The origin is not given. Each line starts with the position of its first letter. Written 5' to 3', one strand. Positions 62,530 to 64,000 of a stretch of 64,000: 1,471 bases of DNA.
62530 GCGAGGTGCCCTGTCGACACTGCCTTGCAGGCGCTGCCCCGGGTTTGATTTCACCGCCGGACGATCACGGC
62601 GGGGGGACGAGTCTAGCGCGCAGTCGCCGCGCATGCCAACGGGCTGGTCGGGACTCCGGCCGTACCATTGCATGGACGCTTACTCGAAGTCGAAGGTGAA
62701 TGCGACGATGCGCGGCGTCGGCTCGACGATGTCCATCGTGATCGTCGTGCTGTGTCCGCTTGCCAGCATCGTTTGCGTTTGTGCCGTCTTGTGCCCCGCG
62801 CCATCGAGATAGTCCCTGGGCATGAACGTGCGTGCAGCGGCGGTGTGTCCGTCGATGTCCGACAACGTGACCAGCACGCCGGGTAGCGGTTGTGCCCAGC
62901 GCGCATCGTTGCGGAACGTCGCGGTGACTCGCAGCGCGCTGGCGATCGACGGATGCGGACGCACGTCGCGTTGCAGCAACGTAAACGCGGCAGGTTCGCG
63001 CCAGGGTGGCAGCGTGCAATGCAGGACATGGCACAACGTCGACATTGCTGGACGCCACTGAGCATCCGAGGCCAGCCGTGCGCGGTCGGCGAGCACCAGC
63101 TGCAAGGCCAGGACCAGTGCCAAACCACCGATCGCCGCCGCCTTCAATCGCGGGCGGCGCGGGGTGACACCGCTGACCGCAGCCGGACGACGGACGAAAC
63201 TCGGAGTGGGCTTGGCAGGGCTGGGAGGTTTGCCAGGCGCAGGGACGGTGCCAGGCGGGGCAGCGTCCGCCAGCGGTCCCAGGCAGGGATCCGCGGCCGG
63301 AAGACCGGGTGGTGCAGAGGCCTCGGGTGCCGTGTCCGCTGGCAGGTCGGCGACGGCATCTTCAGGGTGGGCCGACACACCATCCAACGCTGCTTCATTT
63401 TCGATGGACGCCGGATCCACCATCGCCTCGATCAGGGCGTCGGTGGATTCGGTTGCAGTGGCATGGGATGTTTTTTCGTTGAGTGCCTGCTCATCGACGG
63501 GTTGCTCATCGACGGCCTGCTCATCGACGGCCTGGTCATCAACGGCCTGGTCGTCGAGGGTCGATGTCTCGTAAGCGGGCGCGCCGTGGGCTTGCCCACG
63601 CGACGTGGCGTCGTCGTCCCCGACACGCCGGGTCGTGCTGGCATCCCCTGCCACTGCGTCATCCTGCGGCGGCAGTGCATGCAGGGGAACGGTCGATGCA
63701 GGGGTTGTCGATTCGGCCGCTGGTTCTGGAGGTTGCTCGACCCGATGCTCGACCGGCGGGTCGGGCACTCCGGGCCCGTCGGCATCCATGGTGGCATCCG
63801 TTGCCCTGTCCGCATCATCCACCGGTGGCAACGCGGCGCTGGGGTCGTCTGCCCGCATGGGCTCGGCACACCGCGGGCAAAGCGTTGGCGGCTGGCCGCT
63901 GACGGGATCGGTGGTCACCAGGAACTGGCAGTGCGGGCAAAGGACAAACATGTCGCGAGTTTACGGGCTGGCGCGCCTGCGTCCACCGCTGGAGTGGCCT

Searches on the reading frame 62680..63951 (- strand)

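Call 67: search_protein_families(library=pfam, proteins=[window:62680-63951:-], max_evalue=0.001)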
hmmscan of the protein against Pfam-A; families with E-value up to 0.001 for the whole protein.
window:62680-63951:- (423 aa): 1 family
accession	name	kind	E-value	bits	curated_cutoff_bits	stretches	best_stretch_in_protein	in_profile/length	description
PF11906.13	DUF3426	-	1.5e-36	126.1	27.7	1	275-422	3-147/147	Protein of unknown function (DUF3426)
